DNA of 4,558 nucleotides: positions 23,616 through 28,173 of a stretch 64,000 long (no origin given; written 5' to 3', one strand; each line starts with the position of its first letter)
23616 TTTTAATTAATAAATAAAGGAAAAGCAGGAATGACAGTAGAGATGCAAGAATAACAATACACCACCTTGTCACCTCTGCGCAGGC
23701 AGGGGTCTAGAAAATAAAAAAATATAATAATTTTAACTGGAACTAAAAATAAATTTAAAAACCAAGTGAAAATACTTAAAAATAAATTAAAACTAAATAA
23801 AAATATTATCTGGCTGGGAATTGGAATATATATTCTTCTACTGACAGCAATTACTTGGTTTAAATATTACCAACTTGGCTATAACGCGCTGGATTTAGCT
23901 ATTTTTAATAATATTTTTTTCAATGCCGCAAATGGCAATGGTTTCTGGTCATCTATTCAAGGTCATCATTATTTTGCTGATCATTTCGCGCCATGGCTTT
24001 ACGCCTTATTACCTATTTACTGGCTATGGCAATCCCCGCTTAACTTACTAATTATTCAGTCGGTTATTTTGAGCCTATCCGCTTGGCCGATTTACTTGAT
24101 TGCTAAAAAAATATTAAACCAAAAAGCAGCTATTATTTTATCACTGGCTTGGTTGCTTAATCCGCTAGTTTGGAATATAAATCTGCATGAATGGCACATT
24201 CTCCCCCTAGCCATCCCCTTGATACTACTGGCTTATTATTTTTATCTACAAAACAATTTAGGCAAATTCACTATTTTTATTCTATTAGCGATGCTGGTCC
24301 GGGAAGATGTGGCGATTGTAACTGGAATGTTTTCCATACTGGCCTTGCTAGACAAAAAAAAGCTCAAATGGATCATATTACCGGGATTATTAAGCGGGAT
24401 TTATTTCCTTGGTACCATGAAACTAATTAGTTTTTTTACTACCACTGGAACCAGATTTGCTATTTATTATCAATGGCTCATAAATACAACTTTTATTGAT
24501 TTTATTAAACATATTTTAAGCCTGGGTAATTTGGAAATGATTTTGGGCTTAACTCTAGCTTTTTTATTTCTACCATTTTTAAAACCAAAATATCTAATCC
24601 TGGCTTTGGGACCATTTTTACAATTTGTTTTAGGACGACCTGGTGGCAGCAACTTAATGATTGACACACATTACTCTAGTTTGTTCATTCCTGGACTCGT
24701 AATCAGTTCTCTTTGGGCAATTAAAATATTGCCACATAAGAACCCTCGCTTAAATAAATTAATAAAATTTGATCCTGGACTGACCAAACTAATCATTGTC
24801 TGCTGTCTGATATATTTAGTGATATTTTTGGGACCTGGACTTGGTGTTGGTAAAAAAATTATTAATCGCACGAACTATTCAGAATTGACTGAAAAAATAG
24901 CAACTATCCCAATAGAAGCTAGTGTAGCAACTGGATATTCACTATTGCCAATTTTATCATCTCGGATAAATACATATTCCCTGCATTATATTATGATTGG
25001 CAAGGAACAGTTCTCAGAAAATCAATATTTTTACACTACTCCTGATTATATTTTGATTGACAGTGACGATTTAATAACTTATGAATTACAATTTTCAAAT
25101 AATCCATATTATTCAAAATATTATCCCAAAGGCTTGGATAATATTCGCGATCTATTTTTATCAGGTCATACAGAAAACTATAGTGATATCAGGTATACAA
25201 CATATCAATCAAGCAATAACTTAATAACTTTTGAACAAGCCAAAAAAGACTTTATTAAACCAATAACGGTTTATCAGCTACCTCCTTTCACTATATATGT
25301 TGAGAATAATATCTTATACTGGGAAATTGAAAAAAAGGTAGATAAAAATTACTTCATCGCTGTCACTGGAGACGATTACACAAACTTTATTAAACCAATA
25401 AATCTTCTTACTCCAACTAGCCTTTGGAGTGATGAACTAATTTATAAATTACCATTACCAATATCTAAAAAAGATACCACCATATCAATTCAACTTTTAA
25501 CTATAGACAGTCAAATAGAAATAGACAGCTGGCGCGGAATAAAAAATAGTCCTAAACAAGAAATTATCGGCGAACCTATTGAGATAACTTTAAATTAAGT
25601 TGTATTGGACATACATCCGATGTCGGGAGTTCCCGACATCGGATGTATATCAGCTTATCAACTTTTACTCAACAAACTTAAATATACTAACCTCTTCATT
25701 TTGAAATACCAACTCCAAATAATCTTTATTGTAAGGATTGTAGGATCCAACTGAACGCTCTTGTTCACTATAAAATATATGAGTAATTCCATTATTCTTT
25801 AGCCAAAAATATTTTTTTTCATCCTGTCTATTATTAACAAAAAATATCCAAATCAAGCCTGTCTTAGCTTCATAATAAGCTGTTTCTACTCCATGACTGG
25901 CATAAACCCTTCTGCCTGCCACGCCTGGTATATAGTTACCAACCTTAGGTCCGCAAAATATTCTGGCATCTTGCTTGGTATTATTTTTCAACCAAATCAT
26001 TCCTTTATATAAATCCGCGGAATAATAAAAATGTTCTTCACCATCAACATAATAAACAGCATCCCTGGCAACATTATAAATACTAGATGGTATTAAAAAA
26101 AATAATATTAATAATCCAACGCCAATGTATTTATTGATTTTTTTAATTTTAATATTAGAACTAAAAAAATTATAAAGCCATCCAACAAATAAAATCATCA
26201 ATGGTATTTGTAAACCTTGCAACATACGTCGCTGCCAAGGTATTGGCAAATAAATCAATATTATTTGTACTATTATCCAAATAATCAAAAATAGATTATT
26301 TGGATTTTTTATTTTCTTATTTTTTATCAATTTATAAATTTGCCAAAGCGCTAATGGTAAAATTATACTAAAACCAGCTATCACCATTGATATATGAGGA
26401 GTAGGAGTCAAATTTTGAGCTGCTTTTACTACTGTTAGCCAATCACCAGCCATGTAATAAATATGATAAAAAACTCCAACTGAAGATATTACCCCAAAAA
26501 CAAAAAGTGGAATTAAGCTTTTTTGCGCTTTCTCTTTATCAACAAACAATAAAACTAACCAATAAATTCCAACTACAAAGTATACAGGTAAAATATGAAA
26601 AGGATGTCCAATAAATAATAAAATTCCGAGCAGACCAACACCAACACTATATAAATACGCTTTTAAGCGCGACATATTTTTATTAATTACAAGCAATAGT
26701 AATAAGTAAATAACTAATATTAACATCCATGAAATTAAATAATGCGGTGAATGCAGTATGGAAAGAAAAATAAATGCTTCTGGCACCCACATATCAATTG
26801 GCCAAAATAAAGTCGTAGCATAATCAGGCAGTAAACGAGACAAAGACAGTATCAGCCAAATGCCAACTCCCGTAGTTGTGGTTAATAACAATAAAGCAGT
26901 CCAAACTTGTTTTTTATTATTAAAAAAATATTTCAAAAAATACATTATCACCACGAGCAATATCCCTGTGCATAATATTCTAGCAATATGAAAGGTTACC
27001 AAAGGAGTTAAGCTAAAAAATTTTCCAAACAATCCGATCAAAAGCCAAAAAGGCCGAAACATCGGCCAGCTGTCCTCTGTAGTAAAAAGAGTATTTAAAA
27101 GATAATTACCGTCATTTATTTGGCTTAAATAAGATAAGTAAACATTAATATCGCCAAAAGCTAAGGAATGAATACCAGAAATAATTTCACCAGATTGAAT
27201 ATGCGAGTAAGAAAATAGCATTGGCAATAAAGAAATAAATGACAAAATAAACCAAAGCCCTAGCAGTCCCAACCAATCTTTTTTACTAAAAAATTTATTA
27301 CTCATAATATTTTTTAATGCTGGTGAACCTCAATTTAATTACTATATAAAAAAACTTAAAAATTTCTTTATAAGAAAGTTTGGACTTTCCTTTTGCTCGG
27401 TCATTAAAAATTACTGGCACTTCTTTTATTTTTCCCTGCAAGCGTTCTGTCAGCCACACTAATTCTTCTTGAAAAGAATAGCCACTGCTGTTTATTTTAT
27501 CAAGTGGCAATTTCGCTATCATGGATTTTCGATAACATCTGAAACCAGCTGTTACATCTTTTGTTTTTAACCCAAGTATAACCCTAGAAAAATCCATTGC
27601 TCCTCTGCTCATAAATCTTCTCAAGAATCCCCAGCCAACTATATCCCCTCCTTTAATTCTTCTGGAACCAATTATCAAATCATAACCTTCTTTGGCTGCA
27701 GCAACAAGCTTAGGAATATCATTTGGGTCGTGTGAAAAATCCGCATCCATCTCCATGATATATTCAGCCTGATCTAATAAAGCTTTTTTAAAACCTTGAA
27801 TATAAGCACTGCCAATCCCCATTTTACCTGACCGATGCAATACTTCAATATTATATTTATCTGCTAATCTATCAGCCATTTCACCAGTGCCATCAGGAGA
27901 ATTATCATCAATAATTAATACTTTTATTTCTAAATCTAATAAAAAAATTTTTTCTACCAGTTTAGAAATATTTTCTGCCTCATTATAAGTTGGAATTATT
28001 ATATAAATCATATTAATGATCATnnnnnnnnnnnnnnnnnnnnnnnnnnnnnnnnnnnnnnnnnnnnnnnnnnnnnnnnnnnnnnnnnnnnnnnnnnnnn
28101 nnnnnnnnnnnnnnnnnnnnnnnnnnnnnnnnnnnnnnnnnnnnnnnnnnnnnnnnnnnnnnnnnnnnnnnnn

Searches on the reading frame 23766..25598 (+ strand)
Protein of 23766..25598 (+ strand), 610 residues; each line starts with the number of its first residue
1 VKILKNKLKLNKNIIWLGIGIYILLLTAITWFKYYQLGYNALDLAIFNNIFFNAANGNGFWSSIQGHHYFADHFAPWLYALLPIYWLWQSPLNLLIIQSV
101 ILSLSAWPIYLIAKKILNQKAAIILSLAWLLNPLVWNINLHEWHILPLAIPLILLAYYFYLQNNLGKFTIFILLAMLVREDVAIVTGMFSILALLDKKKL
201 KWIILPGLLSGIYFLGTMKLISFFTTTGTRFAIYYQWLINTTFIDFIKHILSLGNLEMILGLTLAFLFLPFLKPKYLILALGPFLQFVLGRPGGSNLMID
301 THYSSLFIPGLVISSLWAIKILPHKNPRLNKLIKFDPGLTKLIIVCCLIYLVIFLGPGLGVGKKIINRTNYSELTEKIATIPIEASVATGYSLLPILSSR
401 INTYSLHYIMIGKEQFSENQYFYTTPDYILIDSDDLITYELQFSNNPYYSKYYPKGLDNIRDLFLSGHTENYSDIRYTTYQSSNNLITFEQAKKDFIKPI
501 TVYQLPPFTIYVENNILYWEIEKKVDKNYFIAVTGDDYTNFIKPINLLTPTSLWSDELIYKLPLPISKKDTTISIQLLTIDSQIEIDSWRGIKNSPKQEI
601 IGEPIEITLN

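Call 9: search_protein_families(library=pfam, proteins=[window:23766-25598:+], max_evalue=0.001)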
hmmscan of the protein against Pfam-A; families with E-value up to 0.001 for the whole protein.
window:23766-25598:+ (610 aa): 1 family
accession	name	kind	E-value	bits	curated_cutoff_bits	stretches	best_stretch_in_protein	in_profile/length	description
PF09852.15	DUF2079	-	5.4e-52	177.8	28.2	1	33-444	1-423/459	Predicted membrane protein (DUF2079)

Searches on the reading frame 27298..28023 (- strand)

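Call 9: search_protein_families(library=pfam, proteins=[window:27298-28023:-], max_evalue=0.001)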
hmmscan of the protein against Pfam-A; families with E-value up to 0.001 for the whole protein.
window:27298-28023:- (241 aa): 1 family
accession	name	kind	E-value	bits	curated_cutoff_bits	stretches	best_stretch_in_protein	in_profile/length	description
PF00535.33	Glycos_transf_2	-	1.3e-32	113.5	23.3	1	8-171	2-166/168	Glycosyl transferase family 2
